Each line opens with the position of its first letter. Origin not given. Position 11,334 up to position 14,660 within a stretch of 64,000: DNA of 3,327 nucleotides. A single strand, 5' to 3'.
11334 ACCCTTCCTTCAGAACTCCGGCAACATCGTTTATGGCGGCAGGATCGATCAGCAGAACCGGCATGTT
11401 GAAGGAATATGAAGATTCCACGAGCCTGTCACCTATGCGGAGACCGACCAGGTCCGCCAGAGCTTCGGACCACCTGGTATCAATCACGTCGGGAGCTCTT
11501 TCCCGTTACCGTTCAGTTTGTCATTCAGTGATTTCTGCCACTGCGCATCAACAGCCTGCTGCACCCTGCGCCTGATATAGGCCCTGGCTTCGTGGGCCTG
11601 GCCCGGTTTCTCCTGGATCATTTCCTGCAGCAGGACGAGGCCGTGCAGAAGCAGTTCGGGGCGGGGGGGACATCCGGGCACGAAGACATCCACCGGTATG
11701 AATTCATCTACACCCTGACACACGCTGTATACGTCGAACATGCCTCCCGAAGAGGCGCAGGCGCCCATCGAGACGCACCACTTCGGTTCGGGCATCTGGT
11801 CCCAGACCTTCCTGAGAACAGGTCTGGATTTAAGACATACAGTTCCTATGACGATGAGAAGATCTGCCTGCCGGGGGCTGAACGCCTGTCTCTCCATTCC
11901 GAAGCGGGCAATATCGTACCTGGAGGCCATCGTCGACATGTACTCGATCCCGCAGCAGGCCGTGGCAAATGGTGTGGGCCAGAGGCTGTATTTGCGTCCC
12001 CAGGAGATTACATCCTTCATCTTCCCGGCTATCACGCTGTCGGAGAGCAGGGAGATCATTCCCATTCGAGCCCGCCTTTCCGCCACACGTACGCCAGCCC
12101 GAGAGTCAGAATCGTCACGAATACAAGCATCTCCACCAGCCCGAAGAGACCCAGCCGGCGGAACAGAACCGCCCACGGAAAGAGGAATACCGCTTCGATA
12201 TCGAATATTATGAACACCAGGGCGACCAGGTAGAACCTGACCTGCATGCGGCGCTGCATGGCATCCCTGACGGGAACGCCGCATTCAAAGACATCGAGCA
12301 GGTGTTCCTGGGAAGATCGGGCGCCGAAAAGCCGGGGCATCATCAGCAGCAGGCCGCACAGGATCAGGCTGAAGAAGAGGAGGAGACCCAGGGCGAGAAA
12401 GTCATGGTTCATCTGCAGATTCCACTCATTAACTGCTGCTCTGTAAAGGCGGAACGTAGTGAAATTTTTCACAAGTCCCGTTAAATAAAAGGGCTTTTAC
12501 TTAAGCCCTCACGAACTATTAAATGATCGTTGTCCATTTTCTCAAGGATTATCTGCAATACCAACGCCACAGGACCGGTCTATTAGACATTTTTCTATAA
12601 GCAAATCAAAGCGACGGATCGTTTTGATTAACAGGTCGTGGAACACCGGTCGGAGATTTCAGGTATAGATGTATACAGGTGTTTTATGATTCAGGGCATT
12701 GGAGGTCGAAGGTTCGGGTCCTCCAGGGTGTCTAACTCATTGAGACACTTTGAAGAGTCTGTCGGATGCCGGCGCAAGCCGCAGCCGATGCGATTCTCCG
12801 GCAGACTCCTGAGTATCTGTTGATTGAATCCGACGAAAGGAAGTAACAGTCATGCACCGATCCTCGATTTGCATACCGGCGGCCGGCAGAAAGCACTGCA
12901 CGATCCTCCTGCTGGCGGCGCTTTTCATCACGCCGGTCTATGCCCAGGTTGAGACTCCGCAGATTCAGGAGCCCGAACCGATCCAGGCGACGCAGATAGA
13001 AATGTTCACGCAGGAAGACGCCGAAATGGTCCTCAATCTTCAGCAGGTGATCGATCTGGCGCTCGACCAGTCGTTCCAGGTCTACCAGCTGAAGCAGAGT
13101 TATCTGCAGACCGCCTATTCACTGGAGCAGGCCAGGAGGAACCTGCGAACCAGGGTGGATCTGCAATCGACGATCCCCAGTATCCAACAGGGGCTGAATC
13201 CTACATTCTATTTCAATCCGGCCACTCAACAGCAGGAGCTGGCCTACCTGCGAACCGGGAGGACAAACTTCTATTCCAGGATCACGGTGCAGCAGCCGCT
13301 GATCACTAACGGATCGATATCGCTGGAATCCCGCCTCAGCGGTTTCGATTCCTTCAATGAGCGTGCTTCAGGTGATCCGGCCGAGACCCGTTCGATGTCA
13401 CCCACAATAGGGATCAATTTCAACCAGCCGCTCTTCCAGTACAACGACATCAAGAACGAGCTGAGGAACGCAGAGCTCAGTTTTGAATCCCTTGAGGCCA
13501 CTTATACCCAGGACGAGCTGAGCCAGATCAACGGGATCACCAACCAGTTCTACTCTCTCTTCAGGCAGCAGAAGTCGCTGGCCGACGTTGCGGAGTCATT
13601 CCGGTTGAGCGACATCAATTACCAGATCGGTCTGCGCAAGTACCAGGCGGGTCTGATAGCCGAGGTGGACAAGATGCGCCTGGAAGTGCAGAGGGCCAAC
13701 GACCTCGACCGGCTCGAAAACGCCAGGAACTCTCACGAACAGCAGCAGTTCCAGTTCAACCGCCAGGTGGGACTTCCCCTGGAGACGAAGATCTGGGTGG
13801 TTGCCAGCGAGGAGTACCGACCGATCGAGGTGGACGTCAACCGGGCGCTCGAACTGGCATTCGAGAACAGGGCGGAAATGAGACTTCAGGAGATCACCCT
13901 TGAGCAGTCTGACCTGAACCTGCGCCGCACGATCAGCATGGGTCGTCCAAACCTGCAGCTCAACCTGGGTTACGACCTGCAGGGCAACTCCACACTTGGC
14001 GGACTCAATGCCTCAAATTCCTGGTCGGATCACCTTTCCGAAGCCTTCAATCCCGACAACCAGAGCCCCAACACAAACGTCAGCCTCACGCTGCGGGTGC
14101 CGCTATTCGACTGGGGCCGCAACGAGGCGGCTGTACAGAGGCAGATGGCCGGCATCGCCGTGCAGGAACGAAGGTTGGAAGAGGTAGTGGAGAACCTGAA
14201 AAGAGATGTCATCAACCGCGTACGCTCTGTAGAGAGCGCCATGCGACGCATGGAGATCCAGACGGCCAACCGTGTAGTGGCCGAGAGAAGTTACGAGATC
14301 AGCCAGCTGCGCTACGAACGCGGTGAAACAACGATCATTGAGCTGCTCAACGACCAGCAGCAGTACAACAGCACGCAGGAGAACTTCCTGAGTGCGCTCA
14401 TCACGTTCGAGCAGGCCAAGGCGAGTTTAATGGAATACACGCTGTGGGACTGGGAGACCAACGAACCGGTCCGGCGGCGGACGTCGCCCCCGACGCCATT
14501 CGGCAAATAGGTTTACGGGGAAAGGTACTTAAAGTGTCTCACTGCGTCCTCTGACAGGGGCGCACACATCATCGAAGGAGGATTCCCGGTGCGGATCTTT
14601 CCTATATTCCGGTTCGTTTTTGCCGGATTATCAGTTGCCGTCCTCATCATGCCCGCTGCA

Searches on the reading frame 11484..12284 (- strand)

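Call 69: search_protein_families(library=pfam, proteins=[window:11484-12284:-])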
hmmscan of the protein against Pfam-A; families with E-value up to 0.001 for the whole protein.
window:11484-12284:- (266 aa): 1 family
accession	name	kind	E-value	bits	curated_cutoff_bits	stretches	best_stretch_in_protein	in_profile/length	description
PF01058.29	Oxidored_q6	-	1.9e-26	92.7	27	1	110-217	1-126/128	NADH ubiquinone oxidoreductase, 20 Kd subunit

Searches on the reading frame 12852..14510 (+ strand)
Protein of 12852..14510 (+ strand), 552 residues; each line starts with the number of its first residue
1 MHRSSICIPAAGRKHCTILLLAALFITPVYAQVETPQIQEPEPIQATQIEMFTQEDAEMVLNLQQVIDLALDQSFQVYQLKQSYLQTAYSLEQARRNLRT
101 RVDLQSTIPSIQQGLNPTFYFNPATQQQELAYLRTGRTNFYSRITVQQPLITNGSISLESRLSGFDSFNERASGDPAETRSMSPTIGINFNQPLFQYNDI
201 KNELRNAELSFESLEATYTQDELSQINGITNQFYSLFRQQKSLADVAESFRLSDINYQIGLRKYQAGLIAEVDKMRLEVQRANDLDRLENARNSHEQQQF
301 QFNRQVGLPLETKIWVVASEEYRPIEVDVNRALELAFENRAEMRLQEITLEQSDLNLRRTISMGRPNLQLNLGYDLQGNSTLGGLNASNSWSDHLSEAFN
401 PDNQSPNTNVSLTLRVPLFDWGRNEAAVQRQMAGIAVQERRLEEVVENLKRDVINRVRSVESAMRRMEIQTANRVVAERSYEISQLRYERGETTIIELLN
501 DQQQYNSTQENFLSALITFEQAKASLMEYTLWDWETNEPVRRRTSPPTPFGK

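Call 69: search_protein_families(library=pfam, proteins=[window:12852-14510:+])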
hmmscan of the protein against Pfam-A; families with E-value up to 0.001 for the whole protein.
window:12852-14510:+ (552 aa): 1 family
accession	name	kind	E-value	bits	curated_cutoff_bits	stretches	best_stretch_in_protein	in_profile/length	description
PF02321.23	OEP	-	3.4e-38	131.8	22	2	330-530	2-186/187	Outer membrane efflux protein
